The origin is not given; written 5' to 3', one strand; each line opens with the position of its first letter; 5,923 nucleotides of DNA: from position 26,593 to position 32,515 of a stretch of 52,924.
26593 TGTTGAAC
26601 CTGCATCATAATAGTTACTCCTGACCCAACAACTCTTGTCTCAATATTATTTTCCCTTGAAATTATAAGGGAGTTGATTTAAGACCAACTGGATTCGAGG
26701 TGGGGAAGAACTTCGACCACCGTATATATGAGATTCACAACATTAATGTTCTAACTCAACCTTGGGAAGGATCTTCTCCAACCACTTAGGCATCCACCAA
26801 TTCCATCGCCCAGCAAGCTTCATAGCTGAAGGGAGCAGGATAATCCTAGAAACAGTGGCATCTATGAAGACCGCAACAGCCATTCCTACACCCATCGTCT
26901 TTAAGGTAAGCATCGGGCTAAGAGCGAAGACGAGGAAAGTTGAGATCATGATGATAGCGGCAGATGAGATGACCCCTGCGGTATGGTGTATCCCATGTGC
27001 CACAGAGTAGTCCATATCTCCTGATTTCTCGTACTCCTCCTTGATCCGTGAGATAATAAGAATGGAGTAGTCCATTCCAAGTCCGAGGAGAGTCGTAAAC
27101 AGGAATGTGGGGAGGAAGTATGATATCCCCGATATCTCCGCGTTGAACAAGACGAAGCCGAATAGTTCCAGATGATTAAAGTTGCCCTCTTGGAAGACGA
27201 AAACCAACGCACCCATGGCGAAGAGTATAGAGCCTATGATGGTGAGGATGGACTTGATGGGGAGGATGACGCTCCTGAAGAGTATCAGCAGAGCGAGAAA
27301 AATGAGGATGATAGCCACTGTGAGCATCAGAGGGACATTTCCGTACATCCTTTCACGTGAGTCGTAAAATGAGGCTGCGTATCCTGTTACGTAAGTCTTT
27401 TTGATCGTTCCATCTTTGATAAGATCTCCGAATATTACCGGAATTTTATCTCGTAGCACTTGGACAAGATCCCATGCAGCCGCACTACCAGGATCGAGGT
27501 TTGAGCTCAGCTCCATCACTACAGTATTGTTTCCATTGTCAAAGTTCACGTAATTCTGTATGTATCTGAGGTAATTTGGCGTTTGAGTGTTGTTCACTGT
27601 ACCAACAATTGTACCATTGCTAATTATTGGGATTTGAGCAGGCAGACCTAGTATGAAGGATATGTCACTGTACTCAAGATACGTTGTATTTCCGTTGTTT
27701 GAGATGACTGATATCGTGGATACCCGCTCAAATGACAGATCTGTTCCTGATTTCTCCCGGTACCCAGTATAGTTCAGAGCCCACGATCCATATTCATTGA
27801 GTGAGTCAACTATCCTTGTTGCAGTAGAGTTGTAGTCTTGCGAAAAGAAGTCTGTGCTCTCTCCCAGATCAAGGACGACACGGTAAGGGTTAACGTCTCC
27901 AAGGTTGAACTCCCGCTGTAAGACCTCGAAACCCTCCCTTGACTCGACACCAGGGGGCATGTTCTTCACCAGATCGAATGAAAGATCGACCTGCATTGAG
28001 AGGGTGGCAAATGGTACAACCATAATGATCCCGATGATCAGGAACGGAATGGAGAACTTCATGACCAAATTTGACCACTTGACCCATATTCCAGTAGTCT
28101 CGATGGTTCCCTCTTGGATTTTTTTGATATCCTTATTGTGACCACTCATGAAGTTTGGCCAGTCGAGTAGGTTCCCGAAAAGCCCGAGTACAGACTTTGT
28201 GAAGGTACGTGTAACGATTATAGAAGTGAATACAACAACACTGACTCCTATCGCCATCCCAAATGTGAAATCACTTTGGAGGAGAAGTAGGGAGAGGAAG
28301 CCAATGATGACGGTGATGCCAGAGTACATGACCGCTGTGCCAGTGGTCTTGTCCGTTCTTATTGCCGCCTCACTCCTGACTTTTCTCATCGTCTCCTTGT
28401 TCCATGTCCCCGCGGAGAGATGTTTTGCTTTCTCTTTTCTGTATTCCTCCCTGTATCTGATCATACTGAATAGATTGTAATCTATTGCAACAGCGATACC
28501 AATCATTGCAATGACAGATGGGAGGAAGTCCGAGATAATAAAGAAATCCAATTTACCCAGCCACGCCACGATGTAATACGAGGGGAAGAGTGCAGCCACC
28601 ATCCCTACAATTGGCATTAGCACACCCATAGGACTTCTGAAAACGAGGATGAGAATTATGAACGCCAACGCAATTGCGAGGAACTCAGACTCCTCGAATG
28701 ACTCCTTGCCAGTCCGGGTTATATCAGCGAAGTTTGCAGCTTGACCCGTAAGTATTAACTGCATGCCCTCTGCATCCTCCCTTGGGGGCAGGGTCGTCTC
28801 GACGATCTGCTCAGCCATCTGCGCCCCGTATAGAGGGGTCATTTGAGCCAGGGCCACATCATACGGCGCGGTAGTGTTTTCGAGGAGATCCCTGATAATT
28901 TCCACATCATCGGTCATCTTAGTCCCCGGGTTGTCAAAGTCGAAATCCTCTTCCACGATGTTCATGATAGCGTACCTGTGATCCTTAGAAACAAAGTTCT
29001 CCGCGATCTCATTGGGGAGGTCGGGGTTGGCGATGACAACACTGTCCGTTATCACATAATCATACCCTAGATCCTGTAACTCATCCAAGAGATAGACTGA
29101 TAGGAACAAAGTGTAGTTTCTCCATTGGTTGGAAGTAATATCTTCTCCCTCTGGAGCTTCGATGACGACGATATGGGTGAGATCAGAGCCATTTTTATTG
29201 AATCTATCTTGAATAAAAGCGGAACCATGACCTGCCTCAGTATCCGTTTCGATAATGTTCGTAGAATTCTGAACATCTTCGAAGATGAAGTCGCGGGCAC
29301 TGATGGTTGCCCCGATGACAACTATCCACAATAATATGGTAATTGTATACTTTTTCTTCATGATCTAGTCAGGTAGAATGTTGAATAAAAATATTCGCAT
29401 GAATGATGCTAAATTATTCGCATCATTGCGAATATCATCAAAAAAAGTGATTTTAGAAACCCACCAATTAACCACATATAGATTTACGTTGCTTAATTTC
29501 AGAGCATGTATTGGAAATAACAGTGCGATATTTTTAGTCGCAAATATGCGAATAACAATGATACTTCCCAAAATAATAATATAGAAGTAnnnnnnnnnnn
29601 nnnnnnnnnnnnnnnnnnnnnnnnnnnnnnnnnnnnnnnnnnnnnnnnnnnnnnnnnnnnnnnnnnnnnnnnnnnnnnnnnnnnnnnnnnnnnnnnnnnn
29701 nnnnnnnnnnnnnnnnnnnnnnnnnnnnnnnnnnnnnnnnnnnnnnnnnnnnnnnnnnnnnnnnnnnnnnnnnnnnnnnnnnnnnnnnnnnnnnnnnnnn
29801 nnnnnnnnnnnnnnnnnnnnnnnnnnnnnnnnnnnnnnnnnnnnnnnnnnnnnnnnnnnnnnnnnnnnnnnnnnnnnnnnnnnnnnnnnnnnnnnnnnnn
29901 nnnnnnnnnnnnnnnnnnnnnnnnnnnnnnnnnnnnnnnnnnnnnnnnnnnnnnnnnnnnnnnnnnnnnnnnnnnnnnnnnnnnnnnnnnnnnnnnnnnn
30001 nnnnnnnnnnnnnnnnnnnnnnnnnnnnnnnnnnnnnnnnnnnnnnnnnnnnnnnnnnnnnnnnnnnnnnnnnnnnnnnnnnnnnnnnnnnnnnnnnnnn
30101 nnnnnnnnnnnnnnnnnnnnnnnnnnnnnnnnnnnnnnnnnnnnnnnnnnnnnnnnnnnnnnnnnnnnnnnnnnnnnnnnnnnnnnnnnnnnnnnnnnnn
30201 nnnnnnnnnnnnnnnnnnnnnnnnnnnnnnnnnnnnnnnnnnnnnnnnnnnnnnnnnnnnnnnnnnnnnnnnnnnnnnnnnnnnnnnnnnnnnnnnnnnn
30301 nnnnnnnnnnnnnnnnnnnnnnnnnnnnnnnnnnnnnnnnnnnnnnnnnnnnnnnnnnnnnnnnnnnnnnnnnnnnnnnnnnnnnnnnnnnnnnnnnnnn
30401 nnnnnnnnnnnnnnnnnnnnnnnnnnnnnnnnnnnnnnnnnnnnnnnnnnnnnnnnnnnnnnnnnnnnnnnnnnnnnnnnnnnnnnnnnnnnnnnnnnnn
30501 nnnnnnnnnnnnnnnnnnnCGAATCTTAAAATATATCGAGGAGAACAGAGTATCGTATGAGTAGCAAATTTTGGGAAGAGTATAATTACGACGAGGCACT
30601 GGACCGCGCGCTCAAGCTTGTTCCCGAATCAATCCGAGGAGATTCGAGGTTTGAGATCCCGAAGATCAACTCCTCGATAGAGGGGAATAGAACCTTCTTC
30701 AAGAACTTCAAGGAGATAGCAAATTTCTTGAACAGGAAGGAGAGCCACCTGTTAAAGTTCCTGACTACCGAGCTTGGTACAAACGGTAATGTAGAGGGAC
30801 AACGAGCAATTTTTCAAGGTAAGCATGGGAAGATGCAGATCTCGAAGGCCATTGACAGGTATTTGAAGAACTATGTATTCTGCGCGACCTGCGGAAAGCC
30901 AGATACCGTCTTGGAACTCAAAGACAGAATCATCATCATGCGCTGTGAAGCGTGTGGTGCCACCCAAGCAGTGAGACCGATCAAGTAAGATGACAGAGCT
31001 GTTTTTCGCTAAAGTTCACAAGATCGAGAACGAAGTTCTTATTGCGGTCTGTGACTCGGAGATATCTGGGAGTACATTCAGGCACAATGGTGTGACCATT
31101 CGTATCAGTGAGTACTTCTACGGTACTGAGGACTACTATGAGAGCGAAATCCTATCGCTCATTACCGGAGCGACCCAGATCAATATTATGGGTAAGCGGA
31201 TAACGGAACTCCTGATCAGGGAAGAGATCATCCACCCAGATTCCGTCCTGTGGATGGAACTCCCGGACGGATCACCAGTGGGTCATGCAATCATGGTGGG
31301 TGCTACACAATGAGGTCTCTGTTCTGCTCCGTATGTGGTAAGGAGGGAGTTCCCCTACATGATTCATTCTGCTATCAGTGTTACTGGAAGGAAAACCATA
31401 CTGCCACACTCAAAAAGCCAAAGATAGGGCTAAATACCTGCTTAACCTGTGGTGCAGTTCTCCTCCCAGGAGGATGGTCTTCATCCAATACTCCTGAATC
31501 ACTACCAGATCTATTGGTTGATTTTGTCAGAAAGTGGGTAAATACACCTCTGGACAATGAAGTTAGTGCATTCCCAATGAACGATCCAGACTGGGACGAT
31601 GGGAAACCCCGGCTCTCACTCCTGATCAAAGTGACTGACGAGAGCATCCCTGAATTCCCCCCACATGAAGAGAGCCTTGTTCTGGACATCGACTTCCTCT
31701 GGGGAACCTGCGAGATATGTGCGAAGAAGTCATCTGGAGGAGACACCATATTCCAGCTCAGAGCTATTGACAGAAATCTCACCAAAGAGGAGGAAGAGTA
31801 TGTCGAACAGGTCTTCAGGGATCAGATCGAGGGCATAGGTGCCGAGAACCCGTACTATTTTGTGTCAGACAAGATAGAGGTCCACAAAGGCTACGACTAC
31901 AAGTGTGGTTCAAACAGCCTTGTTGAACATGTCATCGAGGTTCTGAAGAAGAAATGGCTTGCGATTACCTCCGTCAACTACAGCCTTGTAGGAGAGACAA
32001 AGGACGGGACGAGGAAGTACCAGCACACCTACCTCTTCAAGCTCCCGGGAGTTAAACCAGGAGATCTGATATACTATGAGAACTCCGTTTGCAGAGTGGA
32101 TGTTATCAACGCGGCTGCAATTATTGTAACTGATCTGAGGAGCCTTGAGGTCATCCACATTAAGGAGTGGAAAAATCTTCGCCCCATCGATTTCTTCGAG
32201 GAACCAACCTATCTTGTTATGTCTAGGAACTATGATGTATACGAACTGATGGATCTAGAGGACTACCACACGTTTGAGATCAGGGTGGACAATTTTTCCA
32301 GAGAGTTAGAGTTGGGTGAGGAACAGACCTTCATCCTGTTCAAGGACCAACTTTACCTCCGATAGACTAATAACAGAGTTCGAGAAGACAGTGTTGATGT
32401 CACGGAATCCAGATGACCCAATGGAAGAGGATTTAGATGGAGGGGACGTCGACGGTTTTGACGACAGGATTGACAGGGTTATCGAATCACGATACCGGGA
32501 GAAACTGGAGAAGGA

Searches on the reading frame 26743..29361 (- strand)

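Call 9: search_protein_families(library=pfam, proteins=[window:26743-29361:-], max_evalue=0.001)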
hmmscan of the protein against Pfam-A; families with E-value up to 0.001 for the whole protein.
window:26743-29361:- (872 aa): 1 family
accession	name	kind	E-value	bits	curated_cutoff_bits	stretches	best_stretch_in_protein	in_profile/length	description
PF03176.21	MMPL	-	1.5e-67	228.4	20.5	2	184-407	111-309/333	MMPL family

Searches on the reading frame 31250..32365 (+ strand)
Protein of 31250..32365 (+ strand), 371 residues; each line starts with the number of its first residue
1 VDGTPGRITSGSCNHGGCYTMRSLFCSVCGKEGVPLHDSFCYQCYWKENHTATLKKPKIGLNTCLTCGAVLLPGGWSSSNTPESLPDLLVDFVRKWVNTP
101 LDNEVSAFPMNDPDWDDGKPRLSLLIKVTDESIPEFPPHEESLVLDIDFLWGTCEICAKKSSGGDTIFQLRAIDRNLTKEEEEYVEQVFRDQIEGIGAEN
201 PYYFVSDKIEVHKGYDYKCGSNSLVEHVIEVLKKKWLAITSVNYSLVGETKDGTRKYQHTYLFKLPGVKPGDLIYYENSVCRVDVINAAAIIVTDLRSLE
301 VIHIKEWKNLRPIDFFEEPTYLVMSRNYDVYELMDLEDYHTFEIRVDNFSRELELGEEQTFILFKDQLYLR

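Call 9: search_protein_families(library=pfam, proteins=[window:31250-32365:+], max_evalue=0.001)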
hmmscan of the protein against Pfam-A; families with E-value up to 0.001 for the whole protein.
window:31250-32365:+ (371 aa): 1 family
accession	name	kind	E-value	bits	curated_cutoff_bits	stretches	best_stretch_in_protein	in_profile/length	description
PF04981.18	NMD3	-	1.5e-26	93.9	24.9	1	26-264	1-242/243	NMD3 family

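Call 30: find_related_loci(query=window:31250-32365:+, collection=genome_contigs, flank=500)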
Query window:31250-32365:+ (371 aa) in genome_contigs; peptide patterns used: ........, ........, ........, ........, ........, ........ (x = any residue, [..] = any of these).
29 stretches matched a pattern, but none encodes a relative of the query by tblastn (E <= 1e-3).

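Call 31: find_homologous_proteins(query=window:31250-32365:+, max_evalue=1e-10)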
Query window:31250-32365:+ (371 aa): 6 proteins with E <= 1e-10 among 1641 candidates.
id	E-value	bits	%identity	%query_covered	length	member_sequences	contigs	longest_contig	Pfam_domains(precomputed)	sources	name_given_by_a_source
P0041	4.0e-238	808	98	95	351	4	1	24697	PF04981.19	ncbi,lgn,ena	-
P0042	8.5e-182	623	72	95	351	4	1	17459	PF04981.19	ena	-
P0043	4.8e-101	357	46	95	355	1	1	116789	PF04981.19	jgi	jgi:nonsense-mediated mRNA decay protein 3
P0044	1.0e-99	352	46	94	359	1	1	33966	PF04981.19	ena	-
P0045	4.9e-95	337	45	91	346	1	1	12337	PF04981.19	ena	-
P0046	1.2e-88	316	44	91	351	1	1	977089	PF04981.19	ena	-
